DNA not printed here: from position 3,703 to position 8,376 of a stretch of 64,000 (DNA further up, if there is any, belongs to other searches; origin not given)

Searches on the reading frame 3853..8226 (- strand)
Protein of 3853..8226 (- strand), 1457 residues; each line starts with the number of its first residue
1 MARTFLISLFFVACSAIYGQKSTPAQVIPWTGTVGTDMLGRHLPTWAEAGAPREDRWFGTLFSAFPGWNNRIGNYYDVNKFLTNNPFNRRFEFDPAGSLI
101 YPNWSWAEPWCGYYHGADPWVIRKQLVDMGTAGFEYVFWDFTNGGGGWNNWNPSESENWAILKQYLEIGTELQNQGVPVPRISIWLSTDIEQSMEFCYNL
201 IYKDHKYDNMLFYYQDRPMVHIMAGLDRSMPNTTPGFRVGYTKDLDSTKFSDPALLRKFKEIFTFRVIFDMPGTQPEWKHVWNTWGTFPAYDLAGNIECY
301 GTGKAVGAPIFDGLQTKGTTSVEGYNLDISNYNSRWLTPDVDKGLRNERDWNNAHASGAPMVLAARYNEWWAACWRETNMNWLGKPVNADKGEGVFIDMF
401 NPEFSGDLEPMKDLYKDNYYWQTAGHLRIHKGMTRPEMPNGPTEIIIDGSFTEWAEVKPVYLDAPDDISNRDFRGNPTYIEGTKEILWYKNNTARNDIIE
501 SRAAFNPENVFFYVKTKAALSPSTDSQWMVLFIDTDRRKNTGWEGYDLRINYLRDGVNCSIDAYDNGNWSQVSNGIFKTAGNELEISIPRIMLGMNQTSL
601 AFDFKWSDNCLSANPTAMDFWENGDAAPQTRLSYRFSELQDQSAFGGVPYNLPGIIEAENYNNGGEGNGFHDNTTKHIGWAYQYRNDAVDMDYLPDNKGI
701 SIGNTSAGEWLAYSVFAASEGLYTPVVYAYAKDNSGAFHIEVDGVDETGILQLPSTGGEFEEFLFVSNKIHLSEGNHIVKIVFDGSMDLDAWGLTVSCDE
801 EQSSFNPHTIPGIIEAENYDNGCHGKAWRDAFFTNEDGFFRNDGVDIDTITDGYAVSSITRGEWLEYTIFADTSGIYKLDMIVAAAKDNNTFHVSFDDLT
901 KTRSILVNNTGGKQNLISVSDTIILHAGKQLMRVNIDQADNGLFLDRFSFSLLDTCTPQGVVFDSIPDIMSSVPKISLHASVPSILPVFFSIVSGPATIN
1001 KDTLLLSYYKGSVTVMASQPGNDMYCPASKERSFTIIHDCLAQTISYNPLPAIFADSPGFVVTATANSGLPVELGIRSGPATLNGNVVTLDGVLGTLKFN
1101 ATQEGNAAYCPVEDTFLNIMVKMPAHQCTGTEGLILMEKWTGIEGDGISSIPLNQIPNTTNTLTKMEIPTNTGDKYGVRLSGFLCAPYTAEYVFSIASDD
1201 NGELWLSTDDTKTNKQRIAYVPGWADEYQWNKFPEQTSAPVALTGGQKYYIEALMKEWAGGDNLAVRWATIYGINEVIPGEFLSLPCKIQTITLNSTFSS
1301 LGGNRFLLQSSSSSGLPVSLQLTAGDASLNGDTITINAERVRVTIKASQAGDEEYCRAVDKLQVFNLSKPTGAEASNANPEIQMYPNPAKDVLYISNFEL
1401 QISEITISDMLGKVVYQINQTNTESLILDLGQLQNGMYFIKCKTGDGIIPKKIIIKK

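Call 5: search_protein_families(library=pfam, proteins=[window:3853-8226:-], max_evalue=1)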
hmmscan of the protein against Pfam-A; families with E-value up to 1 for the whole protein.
window:3853-8226:- (1457 aa): 7 families
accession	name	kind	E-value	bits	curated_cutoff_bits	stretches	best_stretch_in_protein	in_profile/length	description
PF03422.21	CBM_6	-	4.5e-21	75.9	28.9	2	697-795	20-124/125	Carbohydrate binding module (family 6)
PF18099.7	CBM_35_2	-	8.6e-17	61.6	23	2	689-792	5-110/112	Carbohydrate binding module (family 35)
PF18962.6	Por_Secre_tail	-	1.8e-15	57.4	27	1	1384-1455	1-75/75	Secretion system C-terminal sorting domain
PF07691.17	PA14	-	1.6e-07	31.7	24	1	1158-1257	28-120/147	PA14 domain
PF10528.15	GLEYA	-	0.00042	21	26.2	1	1178-1262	3-83/91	GLEYA domain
PF11589.14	DUF3244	-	0.009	16.4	25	1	1392-1443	30-84/96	Domain of unknown function (DUF3244)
PF07494.17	Reg_prop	-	0.016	15.8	20.4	1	1190-1210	4-24/24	Two component regulator propeller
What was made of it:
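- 3853..6306 (-): C-terminal extension of paralogue 3: two CBM6/CBM35 modules, a PA14 domain and a T9SS sorting domain. Pfam: CBM_6 E 4.5e-21 (2 stretches), PA14 E 1.6e-7, Por_Secre_tail E 1.8e-15 (call 5).
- CBM6/35, PA14 and T9SS modules are present (call 5).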

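Call 6: search_protein_families(library=ncbifam, proteins=[window:3853-8226:-], max_evalue=1)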
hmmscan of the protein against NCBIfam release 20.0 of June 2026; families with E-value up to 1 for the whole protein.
window:3853-8226:- (1457 aa): 4 families
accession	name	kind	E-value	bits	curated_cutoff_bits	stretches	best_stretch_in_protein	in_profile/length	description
TIGR04183.1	Por_Secre_tail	domain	1.8e-14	53.4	23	1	1384-1456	1-72/72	T9SS type A sorting domain-containing protein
NF038113.1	T9SSA_dep_M36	equivalog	4e-11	41.8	885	1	1359-1456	765-869/869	T9SS-dependent M36 family metallopeptidase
NF033708.1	T9SS_Cterm_ChiA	domain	5.1e-05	23.1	40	1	1402-1455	1-54/55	T9SS sorting signal type C domain-containing protein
NF050177.1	TapA_OM_Porphy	equivalog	0.018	13.8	500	1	1381-1455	470-543/544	TapA/TapC family T9SS-dependent outer membrane protein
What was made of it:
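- There is no Pfam or NCBIfam model (calls 5, 6).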
